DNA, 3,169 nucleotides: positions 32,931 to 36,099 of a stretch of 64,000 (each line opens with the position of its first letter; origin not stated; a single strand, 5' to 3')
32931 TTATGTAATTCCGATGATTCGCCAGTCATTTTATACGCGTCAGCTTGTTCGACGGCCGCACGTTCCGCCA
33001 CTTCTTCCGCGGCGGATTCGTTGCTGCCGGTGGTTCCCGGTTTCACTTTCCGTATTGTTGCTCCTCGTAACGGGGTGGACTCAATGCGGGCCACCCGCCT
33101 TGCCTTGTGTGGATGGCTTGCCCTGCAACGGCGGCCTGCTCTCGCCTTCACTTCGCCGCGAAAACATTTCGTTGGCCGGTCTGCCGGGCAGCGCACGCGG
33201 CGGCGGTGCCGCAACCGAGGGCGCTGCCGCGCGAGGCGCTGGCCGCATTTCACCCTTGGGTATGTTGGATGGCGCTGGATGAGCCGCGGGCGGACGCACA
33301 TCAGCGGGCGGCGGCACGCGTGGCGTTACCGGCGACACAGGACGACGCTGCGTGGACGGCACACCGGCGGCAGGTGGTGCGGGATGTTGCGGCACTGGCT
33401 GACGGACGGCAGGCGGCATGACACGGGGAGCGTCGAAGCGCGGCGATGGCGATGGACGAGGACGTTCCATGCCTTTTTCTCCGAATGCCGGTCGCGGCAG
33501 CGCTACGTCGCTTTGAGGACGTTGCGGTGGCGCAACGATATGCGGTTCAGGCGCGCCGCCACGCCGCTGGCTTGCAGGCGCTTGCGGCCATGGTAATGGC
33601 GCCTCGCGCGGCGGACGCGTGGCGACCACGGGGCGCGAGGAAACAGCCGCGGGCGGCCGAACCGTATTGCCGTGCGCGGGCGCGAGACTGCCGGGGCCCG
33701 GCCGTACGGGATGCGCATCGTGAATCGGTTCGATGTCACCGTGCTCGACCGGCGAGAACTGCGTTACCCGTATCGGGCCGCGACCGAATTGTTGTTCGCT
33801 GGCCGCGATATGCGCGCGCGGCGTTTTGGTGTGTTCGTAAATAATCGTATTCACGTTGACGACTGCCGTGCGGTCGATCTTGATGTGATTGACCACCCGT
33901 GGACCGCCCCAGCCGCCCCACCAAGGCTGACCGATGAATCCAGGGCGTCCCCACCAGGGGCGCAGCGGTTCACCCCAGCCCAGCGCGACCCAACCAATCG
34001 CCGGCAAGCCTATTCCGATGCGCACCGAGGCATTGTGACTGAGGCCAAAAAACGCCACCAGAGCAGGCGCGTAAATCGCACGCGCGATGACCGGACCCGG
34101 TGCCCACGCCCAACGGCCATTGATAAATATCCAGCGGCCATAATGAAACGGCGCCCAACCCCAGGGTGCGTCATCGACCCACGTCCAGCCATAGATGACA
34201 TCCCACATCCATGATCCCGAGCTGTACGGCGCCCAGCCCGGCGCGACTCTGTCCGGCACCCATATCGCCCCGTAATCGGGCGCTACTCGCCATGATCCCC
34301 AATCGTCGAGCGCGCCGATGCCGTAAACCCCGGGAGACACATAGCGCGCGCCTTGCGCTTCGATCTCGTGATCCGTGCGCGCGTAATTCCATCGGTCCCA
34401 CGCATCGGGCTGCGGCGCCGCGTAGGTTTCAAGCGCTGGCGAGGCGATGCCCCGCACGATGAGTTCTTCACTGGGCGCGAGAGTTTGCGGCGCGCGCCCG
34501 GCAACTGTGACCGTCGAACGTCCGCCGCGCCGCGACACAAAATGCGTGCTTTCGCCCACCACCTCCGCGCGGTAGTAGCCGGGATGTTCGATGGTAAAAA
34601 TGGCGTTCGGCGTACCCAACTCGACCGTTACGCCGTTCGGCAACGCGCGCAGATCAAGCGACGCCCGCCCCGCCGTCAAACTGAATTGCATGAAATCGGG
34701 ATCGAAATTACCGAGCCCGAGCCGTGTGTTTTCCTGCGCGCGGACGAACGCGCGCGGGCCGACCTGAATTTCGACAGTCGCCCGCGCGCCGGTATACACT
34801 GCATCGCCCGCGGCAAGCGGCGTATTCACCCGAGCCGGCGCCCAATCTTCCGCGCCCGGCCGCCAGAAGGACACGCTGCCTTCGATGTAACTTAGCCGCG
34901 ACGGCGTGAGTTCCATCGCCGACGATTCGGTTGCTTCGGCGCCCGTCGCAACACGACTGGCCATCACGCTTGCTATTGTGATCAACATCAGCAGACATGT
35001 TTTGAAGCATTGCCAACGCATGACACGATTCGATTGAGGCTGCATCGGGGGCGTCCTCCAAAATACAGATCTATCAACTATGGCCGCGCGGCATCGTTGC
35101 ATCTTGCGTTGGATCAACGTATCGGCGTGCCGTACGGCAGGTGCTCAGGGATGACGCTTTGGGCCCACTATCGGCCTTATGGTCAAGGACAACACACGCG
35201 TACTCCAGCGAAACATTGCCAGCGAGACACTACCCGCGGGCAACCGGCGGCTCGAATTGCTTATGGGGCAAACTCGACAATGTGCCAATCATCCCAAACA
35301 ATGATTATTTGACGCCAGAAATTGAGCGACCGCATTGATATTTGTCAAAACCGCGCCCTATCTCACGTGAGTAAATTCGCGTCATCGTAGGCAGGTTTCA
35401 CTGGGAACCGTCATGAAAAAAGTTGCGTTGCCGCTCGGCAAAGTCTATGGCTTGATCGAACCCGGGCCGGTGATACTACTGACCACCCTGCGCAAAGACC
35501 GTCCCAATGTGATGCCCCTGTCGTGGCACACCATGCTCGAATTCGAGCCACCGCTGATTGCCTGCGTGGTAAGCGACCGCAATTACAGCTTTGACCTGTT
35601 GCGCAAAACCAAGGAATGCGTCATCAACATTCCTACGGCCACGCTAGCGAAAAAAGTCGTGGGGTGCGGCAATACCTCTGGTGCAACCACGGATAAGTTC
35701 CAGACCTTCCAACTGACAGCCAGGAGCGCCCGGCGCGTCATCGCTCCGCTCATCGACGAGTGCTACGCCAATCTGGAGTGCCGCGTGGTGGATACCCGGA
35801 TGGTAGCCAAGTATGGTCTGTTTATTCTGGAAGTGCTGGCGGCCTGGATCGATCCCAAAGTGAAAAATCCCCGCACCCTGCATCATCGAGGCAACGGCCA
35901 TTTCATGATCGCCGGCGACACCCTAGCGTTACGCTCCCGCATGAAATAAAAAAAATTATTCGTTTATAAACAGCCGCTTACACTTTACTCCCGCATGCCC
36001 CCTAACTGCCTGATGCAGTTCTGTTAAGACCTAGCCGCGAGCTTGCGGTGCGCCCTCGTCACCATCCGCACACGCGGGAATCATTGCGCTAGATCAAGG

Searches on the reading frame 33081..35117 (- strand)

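Call 47: search_protein_families(library=pfam, proteins=[window:33081-35117:-], max_evalue=0.00001)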
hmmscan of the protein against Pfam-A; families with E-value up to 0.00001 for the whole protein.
window:33081-35117:- (678 aa): 1 family
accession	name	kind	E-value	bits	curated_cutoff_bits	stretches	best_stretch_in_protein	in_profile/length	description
PF20245.3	DUF6600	-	2.9e-24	85.5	27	1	269-380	3-99/102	Family of unknown function (DUF6600)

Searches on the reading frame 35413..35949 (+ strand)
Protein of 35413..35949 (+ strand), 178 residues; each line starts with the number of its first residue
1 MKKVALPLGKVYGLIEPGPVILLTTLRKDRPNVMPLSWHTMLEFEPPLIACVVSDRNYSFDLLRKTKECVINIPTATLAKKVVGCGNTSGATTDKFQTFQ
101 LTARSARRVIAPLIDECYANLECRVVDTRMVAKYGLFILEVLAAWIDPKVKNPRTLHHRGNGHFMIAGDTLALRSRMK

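Call 48: search_protein_families(library=pfam, proteins=[window:35413-35949:+], max_evalue=0.00001)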
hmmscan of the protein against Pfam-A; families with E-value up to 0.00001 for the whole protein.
window:35413-35949:+ (178 aa): 1 family
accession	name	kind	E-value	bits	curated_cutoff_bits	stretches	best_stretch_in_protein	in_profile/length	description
PF01613.24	Flavin_Reduct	-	1.7e-30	106.6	27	1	17-160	5-147/153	Flavin reductase like domain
